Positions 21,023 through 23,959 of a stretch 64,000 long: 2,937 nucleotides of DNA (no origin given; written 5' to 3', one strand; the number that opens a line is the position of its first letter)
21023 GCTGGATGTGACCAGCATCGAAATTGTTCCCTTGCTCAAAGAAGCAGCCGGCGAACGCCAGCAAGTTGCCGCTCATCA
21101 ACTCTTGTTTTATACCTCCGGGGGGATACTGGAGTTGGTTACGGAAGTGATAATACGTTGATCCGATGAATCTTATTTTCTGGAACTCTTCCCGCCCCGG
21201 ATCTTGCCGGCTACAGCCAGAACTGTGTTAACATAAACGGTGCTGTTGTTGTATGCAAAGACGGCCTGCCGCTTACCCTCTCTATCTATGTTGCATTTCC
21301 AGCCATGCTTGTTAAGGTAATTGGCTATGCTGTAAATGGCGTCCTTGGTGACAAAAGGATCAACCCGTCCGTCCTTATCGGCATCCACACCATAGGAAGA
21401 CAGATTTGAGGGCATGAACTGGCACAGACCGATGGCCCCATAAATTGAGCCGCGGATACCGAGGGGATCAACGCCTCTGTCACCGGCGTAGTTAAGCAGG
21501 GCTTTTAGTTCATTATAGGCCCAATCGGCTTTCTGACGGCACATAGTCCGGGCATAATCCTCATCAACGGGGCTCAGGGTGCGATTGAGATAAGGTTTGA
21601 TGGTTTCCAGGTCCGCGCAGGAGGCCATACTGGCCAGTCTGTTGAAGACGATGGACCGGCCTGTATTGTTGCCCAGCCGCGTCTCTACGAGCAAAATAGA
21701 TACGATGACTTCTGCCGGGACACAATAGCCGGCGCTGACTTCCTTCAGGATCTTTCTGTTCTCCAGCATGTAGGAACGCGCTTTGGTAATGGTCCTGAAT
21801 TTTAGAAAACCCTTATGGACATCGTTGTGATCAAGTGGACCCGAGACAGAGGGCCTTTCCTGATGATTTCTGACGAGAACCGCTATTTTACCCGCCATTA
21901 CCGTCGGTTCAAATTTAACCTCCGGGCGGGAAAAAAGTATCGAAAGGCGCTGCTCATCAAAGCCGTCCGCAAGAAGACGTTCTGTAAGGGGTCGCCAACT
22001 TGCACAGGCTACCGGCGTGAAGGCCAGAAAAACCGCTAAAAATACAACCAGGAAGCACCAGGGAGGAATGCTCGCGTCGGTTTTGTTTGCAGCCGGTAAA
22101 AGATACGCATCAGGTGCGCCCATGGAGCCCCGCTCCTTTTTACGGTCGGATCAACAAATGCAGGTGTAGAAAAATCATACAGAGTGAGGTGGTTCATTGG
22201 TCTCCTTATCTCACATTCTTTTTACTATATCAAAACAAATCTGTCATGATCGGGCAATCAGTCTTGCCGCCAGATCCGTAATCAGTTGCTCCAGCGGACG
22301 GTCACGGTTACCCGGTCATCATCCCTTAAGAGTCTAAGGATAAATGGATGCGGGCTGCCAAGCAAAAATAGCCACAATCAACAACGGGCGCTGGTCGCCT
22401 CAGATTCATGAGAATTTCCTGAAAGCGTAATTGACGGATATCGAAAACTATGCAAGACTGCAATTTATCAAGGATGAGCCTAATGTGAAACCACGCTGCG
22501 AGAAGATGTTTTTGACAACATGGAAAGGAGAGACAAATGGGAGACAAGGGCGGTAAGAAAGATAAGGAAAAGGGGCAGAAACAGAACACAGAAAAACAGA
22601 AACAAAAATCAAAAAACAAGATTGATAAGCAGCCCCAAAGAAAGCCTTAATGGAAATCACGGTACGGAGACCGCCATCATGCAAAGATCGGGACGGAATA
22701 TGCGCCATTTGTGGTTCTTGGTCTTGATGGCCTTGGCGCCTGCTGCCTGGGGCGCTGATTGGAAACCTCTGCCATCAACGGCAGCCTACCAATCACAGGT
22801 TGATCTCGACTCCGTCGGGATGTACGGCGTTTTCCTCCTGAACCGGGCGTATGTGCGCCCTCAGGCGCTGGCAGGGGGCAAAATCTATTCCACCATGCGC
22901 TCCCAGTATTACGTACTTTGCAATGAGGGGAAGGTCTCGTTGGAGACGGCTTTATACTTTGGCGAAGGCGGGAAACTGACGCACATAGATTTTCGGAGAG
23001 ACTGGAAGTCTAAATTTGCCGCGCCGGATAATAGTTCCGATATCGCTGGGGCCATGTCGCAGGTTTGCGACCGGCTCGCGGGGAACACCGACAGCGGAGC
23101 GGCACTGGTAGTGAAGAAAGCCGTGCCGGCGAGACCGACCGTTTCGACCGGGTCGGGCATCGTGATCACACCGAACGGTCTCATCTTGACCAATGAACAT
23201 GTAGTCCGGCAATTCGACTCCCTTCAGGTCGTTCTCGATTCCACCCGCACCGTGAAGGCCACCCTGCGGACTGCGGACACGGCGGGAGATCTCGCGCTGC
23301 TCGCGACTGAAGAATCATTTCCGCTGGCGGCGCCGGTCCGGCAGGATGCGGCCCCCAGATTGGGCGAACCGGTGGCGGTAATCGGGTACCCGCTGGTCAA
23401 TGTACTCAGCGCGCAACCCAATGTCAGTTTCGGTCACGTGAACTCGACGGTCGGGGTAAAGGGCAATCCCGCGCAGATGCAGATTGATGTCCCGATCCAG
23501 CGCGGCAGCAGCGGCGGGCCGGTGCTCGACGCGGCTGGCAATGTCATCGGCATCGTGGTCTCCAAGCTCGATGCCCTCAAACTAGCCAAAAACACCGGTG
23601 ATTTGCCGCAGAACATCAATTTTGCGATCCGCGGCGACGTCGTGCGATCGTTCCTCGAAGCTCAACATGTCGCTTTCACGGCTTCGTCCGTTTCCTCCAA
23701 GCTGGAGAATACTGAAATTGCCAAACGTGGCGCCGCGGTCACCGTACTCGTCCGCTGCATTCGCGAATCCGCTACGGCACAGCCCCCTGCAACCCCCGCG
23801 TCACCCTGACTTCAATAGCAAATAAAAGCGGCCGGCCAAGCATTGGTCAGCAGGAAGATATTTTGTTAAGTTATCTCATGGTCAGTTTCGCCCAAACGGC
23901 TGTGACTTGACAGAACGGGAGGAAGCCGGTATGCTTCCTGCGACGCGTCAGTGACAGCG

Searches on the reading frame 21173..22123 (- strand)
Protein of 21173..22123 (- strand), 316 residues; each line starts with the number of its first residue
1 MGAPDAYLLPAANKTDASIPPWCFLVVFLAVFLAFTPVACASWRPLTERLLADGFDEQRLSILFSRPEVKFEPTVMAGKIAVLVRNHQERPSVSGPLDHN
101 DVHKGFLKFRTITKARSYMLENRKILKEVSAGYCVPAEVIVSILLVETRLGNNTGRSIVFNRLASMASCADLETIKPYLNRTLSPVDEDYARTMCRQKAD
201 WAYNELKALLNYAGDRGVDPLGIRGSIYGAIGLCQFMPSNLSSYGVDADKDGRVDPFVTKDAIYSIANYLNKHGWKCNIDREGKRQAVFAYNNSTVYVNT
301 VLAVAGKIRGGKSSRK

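Call 11: search_protein_families(library=pfam, max_evalue=0.1, proteins=[window:21173-22123:-])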
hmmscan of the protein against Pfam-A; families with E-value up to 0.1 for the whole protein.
window:21173-22123:- (316 aa): 2 families
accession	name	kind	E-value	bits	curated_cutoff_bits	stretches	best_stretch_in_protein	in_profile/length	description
PF13406.11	SLT_2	-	7.9e-48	163.6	24.3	1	44-277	7-203/292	Transglycosylase SLT domain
PF01464.25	SLT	-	0.00082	19.4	21.3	1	229-301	36-104/117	Transglycosylase SLT domain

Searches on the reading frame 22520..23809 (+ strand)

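Call 51: search_protein_families(library=pfam, max_evalue=0.001, proteins=[window:22520-23809:+])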
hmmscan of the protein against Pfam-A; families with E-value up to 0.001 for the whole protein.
window:22520-23809:+ (429 aa): 3 families
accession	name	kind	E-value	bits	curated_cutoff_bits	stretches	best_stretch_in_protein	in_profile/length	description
PF13365.12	Trypsin_2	-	1e-25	91.6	27.6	1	211-345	1-144/144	Trypsin-like peptidase domain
PF00089.32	Trypsin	-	6.4e-09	36.4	20.6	1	210-348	20-197/220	Trypsin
PF10459.15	Peptidase_S46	-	0.001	18.3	22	0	210-231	48-69/698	Peptidase S46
